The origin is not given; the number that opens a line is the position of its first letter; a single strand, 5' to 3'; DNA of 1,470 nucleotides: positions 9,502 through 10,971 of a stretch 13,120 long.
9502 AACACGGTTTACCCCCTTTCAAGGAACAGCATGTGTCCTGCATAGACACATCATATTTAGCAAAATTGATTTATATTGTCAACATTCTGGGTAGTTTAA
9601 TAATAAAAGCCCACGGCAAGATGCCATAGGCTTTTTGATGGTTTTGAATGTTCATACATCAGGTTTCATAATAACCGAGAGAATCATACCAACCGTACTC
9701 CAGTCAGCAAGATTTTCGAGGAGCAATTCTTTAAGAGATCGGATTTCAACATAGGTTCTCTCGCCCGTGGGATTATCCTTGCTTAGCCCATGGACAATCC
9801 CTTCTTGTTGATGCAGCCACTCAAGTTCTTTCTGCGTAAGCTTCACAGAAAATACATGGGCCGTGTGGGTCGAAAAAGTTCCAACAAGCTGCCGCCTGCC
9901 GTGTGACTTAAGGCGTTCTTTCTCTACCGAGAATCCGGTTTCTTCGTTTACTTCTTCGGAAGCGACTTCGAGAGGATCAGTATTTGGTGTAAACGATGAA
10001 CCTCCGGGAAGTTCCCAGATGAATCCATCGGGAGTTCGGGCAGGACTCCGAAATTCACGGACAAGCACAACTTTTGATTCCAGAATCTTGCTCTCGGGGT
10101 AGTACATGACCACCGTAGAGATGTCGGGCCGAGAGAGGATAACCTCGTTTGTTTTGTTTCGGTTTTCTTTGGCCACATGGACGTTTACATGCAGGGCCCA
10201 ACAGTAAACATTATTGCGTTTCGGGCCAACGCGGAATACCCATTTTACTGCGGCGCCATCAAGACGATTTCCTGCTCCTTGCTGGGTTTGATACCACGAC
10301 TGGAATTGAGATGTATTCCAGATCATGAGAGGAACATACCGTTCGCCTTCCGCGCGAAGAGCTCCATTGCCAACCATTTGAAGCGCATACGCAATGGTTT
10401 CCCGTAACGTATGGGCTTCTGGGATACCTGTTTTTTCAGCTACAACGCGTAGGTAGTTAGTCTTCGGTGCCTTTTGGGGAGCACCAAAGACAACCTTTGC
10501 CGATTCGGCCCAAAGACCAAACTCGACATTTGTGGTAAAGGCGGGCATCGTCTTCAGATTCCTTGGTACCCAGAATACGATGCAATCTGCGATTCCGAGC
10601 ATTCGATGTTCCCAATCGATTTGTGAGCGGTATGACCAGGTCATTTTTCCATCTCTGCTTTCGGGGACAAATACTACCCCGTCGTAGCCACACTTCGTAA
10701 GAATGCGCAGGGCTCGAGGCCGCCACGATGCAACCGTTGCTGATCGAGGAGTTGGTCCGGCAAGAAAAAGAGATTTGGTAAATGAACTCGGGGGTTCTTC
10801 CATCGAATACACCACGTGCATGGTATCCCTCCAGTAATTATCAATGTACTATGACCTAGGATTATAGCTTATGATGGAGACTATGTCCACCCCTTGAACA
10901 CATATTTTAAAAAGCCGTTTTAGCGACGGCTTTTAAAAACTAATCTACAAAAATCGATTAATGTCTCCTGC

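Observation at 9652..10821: Fusion of a DNPH1/nucleoside-2-deoxyribosyltransferase-like N-glycosidase domain to a Nudix hydrolase, next to a stand-alone M50 protease in an accessory-looking minus-strand block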

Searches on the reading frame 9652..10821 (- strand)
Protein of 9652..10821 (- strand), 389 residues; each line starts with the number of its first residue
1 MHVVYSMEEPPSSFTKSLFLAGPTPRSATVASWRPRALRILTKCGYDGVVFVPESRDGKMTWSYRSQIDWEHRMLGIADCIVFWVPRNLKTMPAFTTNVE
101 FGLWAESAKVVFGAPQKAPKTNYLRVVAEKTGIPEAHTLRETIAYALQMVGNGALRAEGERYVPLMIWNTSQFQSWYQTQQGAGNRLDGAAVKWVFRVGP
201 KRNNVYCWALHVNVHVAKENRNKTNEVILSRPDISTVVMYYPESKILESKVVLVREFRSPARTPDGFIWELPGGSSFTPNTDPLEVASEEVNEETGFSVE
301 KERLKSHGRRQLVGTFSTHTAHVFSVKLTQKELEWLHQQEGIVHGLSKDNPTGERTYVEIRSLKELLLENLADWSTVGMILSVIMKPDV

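Call 3: search_protein_families(library=pfam, proteins=[window:9652-10821:-], max_evalue=0.1)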
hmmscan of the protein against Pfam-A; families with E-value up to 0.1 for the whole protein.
window:9652-10821:- (389 aa): 2 families
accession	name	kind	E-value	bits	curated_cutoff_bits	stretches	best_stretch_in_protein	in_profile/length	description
PF15891.11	Nuc_deoxyri_tr2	-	7.9e-14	52.3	30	1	16-117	2-104/105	Nucleoside 2-deoxyribosyltransferase like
PF00293.34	NUDIX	-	0.0002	21.8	21.1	1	249-327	13-93/134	NUDIX domain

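Call 4: search_protein_families(library=ncbifam, proteins=[window:9652-10821:-], max_evalue=0.1)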
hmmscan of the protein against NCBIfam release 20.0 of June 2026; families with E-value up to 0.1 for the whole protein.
window:9652-10821:- (389 aa): 3 families
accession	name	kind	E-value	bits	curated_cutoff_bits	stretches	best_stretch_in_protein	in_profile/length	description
TIGR00052.1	TIGR00052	subfamily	0.003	17.2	79.55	1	214-301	27-112/188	nudix-type nucleoside diphosphatase, YffH/AdpP family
NF041652.1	Nud_hyd_Dein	equivalog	0.0084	16.3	200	1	249-303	25-78/152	Nudix hydrolase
NF011420.0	PRK14847.1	equivalog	0.022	13.7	604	1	49-86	209-247/333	2-isopropylmalate synthase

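Call 5: search_solved_structures(query=window:9652-10821:-, max_evalue=1, show_alignments=3)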
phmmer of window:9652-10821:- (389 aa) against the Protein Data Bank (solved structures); distinct sequences matched with E-value up to 1: 13.
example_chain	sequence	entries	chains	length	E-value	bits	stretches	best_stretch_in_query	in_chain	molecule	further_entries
3q1p_A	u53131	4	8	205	0.05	15.8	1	264-306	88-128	Phosphohydrolase (MutT/nudix family protein)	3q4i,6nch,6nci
8wv3_A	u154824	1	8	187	0.076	15.2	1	248-306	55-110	ADP-ribose pyrophosphatase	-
8zr8_A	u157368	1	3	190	0.08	15.1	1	248-302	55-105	Methanol dehydrogenase activator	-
9jax_E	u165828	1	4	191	0.081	15.1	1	248-306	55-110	ADP-ribose pyrophosphatase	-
1v8i_A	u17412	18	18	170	0.09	14.9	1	247-333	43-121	ADP-ribose pyrophosphatase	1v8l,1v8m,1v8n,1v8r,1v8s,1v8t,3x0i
3smd_A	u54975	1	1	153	0.096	14.8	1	262-316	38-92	MutT/NUDIX family protein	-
4hfq_A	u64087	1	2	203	0.17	14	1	268-331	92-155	MutT/nudix family protein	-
1v8u_A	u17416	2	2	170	0.23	13.6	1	247-333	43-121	ADP-ribose pyrophosphatase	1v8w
1v8v_A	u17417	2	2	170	0.23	13.6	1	247-333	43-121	ADP-ribose pyrophosphatase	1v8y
5zrc_A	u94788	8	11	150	0.55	12.3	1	252-300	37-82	Putative mutator protein MutT2/NUDIX hydrolase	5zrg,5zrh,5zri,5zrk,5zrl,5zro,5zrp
4jgu_A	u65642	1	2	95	0.69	12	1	229-289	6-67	ColH protein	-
2llk_A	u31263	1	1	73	0.69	12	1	349-381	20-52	Cyclin-D-binding Myb-like transcription factor 1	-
9el5_A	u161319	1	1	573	0.71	12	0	86-140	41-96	Fanconi anemia group M protein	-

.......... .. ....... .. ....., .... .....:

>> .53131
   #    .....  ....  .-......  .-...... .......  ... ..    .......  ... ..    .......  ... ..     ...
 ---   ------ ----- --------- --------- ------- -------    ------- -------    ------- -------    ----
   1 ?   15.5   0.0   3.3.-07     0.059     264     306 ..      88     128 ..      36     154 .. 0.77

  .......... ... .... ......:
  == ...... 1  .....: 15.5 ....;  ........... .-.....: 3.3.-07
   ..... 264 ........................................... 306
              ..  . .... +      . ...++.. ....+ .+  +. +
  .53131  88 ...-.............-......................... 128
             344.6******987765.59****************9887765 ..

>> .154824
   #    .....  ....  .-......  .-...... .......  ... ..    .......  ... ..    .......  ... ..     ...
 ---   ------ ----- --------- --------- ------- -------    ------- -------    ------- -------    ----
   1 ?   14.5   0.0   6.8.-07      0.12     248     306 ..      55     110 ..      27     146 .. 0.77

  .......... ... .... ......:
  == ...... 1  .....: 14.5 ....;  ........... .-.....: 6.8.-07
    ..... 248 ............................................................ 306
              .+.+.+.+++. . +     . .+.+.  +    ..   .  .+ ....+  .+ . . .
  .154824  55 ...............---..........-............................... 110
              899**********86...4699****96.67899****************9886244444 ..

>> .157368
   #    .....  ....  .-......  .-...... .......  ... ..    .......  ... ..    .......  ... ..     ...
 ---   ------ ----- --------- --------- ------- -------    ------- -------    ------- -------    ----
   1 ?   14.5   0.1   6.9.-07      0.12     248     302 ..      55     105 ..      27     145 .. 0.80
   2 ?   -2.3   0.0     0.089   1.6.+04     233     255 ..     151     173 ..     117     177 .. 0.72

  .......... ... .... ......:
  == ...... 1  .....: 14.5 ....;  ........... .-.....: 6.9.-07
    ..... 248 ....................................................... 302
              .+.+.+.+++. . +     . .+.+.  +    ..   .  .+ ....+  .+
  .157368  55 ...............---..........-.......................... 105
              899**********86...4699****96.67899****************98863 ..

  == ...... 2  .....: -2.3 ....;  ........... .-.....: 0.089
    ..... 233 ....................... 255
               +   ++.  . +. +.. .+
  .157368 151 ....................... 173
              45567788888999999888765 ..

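Call 6: search_protein_families(library=phrogs, proteins=[window:9652-10821:-], max_evalue=0.01)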
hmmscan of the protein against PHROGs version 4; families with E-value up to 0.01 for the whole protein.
window:9652-10821:- (389 aa): 2 families
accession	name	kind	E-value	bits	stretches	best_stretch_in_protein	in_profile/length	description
phrog_1185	-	other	3.1e-05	24.6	1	269-333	181-242/301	nudix hydrolase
phrog_30579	-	unknown function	0.0013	19.5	1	15-143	17-149/164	-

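Call 7: search_protein_families(library=padloc, proteins=[window:9652-10821:-], max_evalue=0.01)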
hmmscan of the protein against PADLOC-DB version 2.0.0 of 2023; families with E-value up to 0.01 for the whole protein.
window:9652-10821:- (389 aa): 0 families

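Call 8: find_homologous_proteins(query=window:9652-10821:-)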
Query window:9652-10821:- (389 aa): 2913 proteins with E <= 0.001 among 4999 candidates; the best 120 are listed.
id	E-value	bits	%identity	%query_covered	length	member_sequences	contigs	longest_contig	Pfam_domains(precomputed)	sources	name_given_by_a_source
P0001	2.6e-265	897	100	100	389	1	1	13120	PF15891.12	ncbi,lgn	-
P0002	6.8e-161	554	63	99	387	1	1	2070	PF15891.12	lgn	-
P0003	4.8e-160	551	62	99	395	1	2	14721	PF15891.12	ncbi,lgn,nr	ncbi:MAG: NUDIX hydrolase [Armatimonadetes bacterium]|nr:NUDIX hydrolase [Armatimonadota bacterium]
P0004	1.2e-159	550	60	99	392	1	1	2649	PF15891.12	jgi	jgi:8-oxo-dGTP pyrophosphatase MutT (NUDIX family)/nucleoside 2-deoxyribosyltransferase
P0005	7.4e-154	530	61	99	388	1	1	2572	PF15891.12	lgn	-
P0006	7.9e-154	530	59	100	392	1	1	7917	PF15891.12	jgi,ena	-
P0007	2.2e-153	529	58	99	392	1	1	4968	PF15891.12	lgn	-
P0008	5.1e-152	524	58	99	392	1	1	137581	PF15891.12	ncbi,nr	ncbi:MAG: NUDIX hydrolase [Candidatus Harrisonbacteria bacterium]|nr:NUDIX hydrolase [Candidatus Har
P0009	5.9e-152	524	57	100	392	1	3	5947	PF15891.12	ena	-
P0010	2.3e-151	522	59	99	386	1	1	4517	PF15891.12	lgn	-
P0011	3.1e-151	522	59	100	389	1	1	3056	PF15891.12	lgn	-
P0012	1.7e-148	513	60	99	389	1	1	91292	PF15891.12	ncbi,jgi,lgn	-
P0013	1.7e-148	513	58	99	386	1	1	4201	PF15891.12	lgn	-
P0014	7.4e-148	511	58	99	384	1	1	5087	PF15891.12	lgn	-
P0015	1.6e-147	510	58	99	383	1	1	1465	PF15891.12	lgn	-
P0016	3.3e-146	505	58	99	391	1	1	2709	PF15891.12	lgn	-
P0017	3.8e-146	505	56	99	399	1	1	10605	PF15891.12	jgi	-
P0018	5.6e-146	505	57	99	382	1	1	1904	PF15891.12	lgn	-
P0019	2.1e-145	503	56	99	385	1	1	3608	PF15891.12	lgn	-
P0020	4.5e-145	502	58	99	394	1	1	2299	PF15891.12,PF00293.35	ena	-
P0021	5.8e-145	501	58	99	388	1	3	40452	PF15891.12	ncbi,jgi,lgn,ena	-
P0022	6.3e-145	501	59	99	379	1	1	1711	PF15891.12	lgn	-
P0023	1.2e-144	500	58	99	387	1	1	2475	PF15891.12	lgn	-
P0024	2.1e-144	499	58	99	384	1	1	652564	PF15891.12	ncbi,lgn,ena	-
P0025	2.3e-144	499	58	99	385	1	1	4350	PF15891.12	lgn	-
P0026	2.4e-144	499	57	99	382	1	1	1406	PF15891.12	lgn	-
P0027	3.6e-144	499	58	99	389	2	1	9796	PF15891.12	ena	-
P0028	1.3e-143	497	57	99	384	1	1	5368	PF15891.12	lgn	-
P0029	1.7e-143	496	57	99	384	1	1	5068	PF15891.12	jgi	jgi:8-oxo-dGTP pyrophosphatase MutT (NUDIX family)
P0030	1.9e-143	496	57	99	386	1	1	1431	PF15891.12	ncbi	-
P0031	2.9e-143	496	56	99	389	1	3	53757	PF15891.12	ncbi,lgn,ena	ncbi:MAG: nucleoside 2-deoxyribosyltransferase domain-containing protein [Patescibacteria group bact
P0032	2.9e-143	496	55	99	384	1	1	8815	PF15891.12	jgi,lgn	jgi:8-oxo-dGTP pyrophosphatase MutT (NUDIX family)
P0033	3.6e-143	495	58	99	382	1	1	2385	PF15891.12,PF00293.35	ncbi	-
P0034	3.7e-143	495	56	99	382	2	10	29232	PF15891.12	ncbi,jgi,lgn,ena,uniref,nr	ncbi:MAG: hypothetical protein A3C93_03155 [Candidatus Lloydbacteria bacterium RIFCSPHIGHO2_02_FULL_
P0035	4.2e-143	495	57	99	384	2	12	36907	PF15891.12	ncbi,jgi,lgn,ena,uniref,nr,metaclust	ncbi:MAG: hypothetical protein A3D65_02335 [Candidatus Lloydbacteria bacterium RIFCSPHIGHO2_02_FULL_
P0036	5.5e-143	495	58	98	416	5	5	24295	PF15891.12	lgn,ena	-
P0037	8.7e-143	494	57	99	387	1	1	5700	PF15891.12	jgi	-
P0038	9.0e-143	494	55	99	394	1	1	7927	PF15891.12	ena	-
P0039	1.7e-142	493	57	99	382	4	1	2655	PF15891.12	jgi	-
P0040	2.0e-142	493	56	99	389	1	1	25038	PF15891.12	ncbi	-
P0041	2.2e-142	493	55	99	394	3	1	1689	PF15891.12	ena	-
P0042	2.7e-142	492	58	99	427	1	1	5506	PF15891.12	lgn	-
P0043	2.8e-142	492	57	99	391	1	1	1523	PF15891.12,PF00293.35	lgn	-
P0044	3.7e-142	492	55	100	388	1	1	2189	PF15891.12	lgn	-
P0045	4.4e-142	492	55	99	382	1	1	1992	PF15891.12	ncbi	-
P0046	5.5e-142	491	58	99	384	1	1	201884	PF15891.12,PF00293.35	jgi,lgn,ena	-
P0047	9.0e-142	491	54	99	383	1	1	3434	PF15891.12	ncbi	-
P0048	1.0e-141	491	56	99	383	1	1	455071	PF15891.12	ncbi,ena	-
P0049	1.2e-141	490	56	99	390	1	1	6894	PF15891.12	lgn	-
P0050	1.3e-141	490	58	99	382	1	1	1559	PF15891.12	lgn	-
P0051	1.8e-141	490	55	99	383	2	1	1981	PF15891.12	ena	-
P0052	2.0e-141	490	56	99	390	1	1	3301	PF15891.12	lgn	-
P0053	2.1e-141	489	59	99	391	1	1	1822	PF15891.12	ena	-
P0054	2.4e-141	489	57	99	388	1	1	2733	PF15891.12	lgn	-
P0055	2.8e-141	489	54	99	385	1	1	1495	PF15891.12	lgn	-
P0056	4.8e-141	488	54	99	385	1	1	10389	PF15891.12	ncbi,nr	ncbi:NUDIX hydrolase [Candidatus Jorgensenbacteria bacterium]|nr:NUDIX hydrolase [Candidatus Jorgens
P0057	5.3e-141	488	54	99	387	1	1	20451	PF15891.12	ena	-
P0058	6.9e-141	488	56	99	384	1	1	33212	PF15891.12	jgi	-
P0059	8.7e-141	487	56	99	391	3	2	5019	PF15891.12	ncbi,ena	-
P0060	1.0e-140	487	57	99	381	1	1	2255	PF15891.12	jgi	-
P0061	1.1e-140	487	57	99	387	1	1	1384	PF15891.12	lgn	-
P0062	1.1e-140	487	58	99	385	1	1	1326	PF15891.12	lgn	-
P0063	1.5e-140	487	54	99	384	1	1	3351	PF15891.12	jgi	jgi:8-oxo-dGTP pyrophosphatase MutT (NUDIX family)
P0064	2.0e-140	486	54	100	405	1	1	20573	PF15891.12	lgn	-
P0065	3.1e-140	486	55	99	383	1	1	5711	PF15891.12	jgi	-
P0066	4.1e-140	485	54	99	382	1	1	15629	PF15891.12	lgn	-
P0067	4.5e-140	485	56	99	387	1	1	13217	PF15891.12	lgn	-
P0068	5.1e-140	485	56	99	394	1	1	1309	PF15891.12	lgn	-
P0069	7.5e-140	484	53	99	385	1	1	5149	PF15891.12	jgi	-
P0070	7.7e-140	484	57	99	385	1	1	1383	PF15891.12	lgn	-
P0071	8.1e-140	484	57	99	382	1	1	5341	PF15891.12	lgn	-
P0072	1.0e-139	484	55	99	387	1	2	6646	PF15891.12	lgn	-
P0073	2.7e-139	483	54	99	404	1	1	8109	PF15891.12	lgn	-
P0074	3.1e-139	482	54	100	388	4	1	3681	PF15891.12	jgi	jgi:8-oxo-dGTP pyrophosphatase MutT (NUDIX family)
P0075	3.8e-139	482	55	99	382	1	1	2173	PF15891.12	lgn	-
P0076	4.0e-139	482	56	99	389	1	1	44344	PF15891.12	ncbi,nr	ncbi:MAG: nucleoside 2-deoxyribosyltransferase domain-containing protein [bacterium]|nr:nucleoside 2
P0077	4.4e-139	482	54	99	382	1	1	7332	PF15891.12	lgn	-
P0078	6.2e-139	481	56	99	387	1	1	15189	PF15891.12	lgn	-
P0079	8.7e-139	481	56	99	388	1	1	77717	PF15891.12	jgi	jgi:8-oxo-dGTP pyrophosphatase MutT (NUDIX family)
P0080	9.3e-139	481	58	99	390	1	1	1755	PF15891.12,PF00293.35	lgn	-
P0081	1.1e-138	481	56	98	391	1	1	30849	PF15891.12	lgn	-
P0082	2.0e-138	480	57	99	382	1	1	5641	PF15891.12,PF00293.35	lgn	-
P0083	2.0e-138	480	58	99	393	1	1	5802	PF15891.12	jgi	jgi:8-oxo-dGTP pyrophosphatase MutT (NUDIX family)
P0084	2.7e-138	479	55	99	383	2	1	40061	PF15891.12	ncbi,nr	ncbi:MAG: NUDIX hydrolase [Candidatus Parcubacteria bacterium]|nr:NUDIX hydrolase [Candidatus Parcub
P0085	2.8e-138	479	56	98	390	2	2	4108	PF15891.12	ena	-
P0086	3.2e-138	479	54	99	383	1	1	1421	PF15891.12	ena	-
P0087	3.4e-138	479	55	99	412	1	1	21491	PF15891.12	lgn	-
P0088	3.6e-138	479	57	99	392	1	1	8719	PF15891.12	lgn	-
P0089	6.9e-138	478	55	99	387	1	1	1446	PF15891.12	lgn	-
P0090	8.7e-138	478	53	99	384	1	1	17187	PF15891.12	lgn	-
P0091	2.1e-137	476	56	99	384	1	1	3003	PF15891.12,PF00293.35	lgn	-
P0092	2.7e-137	476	57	99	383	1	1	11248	PF15891.12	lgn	-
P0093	3.1e-137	476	54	99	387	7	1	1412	PF15891.12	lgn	-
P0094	3.4e-137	476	55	99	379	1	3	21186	PF15891.12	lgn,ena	-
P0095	5.5e-137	475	53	99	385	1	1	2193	PF15891.12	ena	-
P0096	6.0e-137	475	56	99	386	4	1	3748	PF15891.12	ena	-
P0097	1.1e-136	474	55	99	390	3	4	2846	PF15891.12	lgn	-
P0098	1.2e-136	474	56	99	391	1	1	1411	PF15891.12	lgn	-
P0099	1.6e-136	473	53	99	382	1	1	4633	PF15891.12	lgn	-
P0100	1.8e-136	473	57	99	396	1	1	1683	PF15891.12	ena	-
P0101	1.9e-136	473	56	99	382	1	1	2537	PF15891.12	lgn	-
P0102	2.3e-136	473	53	99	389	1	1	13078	PF15891.12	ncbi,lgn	-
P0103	2.9e-136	473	55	99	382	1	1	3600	PF15891.12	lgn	-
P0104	3.1e-136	472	55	99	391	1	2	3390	PF15891.12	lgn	-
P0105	3.1e-136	472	55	99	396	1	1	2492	PF15891.12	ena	-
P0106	6.9e-136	471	54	100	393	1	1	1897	PF15891.12,PF00293.35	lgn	-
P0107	8.5e-136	471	52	99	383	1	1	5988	PF15891.12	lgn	-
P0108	1.0e-135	471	53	99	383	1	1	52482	PF15891.12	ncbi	-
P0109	1.6e-135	470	55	99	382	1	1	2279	PF15891.12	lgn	-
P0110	3.1e-135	469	52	99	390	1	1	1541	PF15891.12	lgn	-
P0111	4.8e-135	469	56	99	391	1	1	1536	PF15891.12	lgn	-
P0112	5.2e-135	468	53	100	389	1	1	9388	PF15891.12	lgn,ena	-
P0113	7.3e-135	468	55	99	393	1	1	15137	PF15891.12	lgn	-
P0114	7.9e-135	468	54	99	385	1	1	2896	PF15891.12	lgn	-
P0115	9.2e-135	468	55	99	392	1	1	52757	PF15891.12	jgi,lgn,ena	-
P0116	1.1e-134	467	54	99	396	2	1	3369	PF15891.12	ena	-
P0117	1.1e-134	467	54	99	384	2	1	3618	PF15891.12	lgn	-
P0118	1.1e-134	467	53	99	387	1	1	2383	PF15891.12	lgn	-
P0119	1.2e-134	467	55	99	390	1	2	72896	PF15891.12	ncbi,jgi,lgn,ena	-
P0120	1.2e-134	467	56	99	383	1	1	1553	PF15891.12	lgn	-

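Call 12: find_related_loci(query=A1, collection=genome_contigs, flank=8000)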
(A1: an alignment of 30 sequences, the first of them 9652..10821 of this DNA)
Query A1 (389 aa) in genome_contigs; peptide patterns used: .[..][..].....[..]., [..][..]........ (x = any residue, [..] = any of these).
599 stretches matched a pattern (row limit reached: there are more); 589 encode a relative of the query (tblastn E <= 1e-3); the best 80 are kept; 80 distinct loci.
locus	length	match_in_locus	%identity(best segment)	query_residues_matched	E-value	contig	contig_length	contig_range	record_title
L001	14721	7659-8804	62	1-384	4e-164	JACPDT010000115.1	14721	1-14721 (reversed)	MAG: Armatimonadetes bacterium isolate NC_groundwater_316_Ag_B-0.1um_55_8 GD18-4_B1_scaffold_408708, whole genome shotgu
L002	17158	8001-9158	58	1-384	5e-156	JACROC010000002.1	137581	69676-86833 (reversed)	MAG: Candidatus Harrisonbacteria bacterium isolate NC_groundwater_1951_Pr3_S-0.2um_42_5 scaffold_214312, whole genome sh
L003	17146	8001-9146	58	1-385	8e-155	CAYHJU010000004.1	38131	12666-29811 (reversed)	MAG TPA_asm: uncultured Candidatus Saccharibacteria bacterium isolate ERP119705_co13_682 genome assembly, contig: NODE_1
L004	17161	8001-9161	58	1-387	2e-150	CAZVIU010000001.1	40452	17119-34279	MAG TPA_asm: uncultured Gammaproteobacteria bacterium isolate binchicken_co21_267 genome assembly, contig: NODE_281_leng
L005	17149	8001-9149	56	1-386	1e-148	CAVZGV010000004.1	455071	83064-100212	MAG: Candidatus Falkowbacteria bacterium isolate MFD04716.bin.1.162 genome assembly, contig: contig_24681, whole genome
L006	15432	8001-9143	56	1-384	4e-148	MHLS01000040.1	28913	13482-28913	MAG: Candidatus Lloydbacteria bacterium RIFCSPLOWO2_02_FULL_54_12 rifcsplowo2_02_scaffold_4886, whole genome shotgun seq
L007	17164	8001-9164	56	1-386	7e-147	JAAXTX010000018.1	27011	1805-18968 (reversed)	MAG: Candidatus Moraniibacteriota bacterium isolate W4_Combined_metabat1_121 W4_Combined_metabat1_121_NODE_339, whole ge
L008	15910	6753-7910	56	1-386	2e-146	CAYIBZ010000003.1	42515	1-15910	MAG TPA_asm: uncultured Candidatus Saccharibacteria bacterium isolate ERP119705_co1_679 genome assembly, contig: NODE_75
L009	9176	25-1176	54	1-384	3e-146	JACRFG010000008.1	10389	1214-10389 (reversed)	MAG: Candidatus Jorgensenbacteria bacterium isolate NC_groundwater_1719_Pr3_B-0.1um_43_9 SR-2_scaffold_141_276512, whole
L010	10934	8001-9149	55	1-386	8e-145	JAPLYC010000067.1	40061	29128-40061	MAG: Candidatus Parcubacteria bacterium isolate LacPavin_0920_SED3_MAG_40_21 LacPavin_0920_SED3_scaffold_709243, whole g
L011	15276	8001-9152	56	1-384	2e-144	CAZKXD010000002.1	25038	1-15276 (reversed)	MAG TPA_asm: uncultured Candidatus Saccharibacteria bacterium isolate binchicken_co251_982 genome assembly, contig: NODE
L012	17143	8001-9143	58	1-384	1e-144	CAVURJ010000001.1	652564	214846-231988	MAG: Candidatus Moranbacteria bacterium isolate MFD09730.bin.1.17 genome assembly, contig: contig_20098, whole genome sh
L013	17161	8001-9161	56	1-386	1e-143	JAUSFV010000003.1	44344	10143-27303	MAG: bacterium isolate E14_maxbin.402 E14_k141_8564, whole genome shotgun sequence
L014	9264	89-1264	54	1-387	1e-142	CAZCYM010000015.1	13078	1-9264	MAG TPA_asm: uncultured Candidatus Saccharibacteria bacterium isolate binchicken_co38_519 genome assembly, contig: NODE_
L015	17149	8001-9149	53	1-386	4e-141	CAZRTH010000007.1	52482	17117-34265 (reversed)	MAG TPA_asm: uncultured Candidatus Saccharibacteria bacterium isolate SRP193066_co2_80 genome assembly, contig: NODE_228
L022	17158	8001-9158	52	1-386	2e-135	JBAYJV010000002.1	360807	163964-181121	MAG: Candidatus Paceibacterota bacterium isolate SO_2016_GW1_64 scaffold00029_OW334_2016, whole genome shotgun sequence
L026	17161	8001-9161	53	1-384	1e-132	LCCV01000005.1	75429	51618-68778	MAG: Parcubacteria group bacterium GW2011_GWA2_42_14 UV01_C0005, whole genome shotgun sequence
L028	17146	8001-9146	52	1-381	2e-131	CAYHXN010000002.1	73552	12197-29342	MAG TPA_asm: uncultured Candidatus Saccharibacteria bacterium isolate ERP119705_co17_962 genome assembly, contig: NODE_2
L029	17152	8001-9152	53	1-384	3e-131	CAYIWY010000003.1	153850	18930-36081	MAG TPA_asm: uncultured Gammaproteobacteria bacterium isolate ERP119705_co4_291 genome assembly, contig: NODE_20_length_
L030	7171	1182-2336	52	1-385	2e-131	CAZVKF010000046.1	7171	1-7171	MAG TPA_asm: uncultured Candidatus Saccharibacteria bacterium isolate binchicken_co38_1281 genome assembly, contig: NODE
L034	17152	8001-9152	50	1-384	2e-128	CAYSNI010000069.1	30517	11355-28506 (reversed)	MAG TPA_asm: uncultured Candidatus Saccharibacteria bacterium isolate binchicken_co203_465 genome assembly, contig: k141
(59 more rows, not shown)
